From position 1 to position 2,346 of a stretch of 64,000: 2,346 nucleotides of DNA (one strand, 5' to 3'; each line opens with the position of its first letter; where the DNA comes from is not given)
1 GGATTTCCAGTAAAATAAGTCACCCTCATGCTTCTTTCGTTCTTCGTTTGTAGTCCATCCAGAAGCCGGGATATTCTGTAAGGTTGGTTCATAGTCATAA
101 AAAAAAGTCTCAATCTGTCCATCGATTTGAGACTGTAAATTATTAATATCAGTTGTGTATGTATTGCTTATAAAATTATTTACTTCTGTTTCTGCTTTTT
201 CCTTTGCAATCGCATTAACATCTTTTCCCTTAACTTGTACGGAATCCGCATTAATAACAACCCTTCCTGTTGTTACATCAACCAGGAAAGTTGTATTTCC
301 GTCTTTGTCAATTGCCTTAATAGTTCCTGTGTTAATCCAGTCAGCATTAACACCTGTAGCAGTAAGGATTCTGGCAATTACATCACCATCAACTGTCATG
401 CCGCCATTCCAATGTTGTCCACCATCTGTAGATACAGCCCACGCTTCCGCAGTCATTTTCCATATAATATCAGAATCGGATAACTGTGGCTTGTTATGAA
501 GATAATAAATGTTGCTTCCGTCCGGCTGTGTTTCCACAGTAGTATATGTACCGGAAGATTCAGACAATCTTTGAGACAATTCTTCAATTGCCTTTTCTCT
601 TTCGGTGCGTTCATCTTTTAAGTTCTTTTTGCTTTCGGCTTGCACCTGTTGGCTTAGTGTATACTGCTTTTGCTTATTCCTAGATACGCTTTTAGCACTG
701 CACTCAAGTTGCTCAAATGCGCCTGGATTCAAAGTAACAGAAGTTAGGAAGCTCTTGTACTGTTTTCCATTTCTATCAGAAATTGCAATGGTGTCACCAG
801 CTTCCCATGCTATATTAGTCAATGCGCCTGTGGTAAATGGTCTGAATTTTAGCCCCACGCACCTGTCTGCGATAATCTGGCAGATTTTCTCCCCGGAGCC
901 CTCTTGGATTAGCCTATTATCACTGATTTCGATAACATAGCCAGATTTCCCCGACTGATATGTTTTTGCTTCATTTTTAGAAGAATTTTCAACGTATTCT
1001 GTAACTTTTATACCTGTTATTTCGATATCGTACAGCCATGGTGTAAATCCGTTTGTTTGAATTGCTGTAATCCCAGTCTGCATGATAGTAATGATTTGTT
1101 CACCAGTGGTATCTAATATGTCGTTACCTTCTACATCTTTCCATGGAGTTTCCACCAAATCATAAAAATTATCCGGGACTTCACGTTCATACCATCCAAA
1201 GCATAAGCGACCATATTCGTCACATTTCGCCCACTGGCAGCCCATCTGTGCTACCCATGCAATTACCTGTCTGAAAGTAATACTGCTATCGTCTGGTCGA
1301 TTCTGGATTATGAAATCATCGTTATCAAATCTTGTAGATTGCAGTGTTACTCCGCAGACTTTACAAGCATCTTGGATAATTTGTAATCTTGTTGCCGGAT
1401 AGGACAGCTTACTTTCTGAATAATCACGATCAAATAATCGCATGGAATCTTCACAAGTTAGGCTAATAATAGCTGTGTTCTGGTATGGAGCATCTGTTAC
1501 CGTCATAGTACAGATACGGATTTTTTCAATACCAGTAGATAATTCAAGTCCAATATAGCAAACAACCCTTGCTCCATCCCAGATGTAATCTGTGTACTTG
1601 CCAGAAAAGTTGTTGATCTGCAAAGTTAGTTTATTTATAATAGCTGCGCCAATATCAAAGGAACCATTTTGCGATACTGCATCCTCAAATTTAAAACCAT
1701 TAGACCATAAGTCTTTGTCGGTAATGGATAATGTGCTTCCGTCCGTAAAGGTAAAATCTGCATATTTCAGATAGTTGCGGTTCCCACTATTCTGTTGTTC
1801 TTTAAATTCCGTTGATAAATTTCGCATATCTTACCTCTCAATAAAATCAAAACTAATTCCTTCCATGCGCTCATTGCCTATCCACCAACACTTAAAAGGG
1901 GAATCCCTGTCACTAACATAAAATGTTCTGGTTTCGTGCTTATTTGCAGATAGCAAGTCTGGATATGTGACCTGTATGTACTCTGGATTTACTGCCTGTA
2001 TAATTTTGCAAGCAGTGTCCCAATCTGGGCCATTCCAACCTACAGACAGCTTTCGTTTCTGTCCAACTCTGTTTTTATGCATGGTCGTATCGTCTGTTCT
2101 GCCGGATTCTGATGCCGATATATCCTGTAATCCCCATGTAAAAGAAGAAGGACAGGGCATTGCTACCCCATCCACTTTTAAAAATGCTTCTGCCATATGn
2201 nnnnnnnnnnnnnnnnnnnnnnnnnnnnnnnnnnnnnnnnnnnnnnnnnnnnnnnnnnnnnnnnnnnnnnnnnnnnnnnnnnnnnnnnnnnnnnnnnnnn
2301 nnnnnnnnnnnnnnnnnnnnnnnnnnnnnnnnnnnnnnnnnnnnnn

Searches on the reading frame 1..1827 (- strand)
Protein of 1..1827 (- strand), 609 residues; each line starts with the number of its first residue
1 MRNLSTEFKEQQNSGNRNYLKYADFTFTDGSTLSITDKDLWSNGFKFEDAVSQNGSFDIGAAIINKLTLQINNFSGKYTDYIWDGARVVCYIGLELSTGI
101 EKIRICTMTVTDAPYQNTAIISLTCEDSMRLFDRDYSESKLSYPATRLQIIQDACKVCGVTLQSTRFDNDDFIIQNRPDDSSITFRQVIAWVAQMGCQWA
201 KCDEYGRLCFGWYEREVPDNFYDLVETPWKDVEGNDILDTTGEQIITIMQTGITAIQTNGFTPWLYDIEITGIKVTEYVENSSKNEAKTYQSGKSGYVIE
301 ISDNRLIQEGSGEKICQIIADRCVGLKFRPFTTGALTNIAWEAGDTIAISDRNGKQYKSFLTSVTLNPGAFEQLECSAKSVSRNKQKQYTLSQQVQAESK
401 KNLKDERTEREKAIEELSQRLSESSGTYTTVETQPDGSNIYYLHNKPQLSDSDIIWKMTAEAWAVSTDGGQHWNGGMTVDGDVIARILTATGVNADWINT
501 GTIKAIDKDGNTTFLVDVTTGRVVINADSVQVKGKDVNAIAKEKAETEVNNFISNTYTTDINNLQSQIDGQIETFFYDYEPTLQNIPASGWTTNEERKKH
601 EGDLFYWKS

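Call 85: search_protein_families(library=phrogs, proteins=[window:1-1827:-], max_evalue=0.001)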
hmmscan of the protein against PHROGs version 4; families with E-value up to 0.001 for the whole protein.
window:1-1827:- (609 aa): 7 families
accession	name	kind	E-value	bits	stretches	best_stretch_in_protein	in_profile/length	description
phrog_6616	-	tail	9.4e-159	531.3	1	1-609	1-579/991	tail protein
phrog_16381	-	unknown function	5.7e-13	47.7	1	538-605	1538-1607/2681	-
phrog_23052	-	unknown function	1.7e-09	37.8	1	1-213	1-213/613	-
phrog_21973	-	tail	3.4e-08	31.4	1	493-606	642-756/3605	tail protein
phrog_38044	-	unknown function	1.3e-07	30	1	520-604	1123-1201/3576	-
phrog_9886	-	unknown function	1.3e-06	27.5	1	385-606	359-570/940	-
phrog_5555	-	tail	1.6e-06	27.7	1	400-506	361-460/788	tail protein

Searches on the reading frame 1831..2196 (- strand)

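Call 16: search_protein_families(library=pfam, proteins=[window:1831-2196:-], max_evalue=0.01)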
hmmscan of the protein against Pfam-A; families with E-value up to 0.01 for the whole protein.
window:1831-2196:- (121 aa): 1 family
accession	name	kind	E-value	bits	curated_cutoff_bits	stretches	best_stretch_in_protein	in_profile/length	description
PF20458.3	DUF6711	-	9.5e-06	26.5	27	1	6-120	8-133/134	Family of unknown function (DUF6711)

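Call 17: search_protein_families(library=phrogs, proteins=[window:1831-2196:-], max_evalue=0.001)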
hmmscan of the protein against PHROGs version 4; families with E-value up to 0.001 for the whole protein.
window:1831-2196:- (121 aa): 1 family
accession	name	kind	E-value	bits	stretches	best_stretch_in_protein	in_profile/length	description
phrog_1194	-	unknown function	1e-35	123.3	1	3-121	3-125/125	-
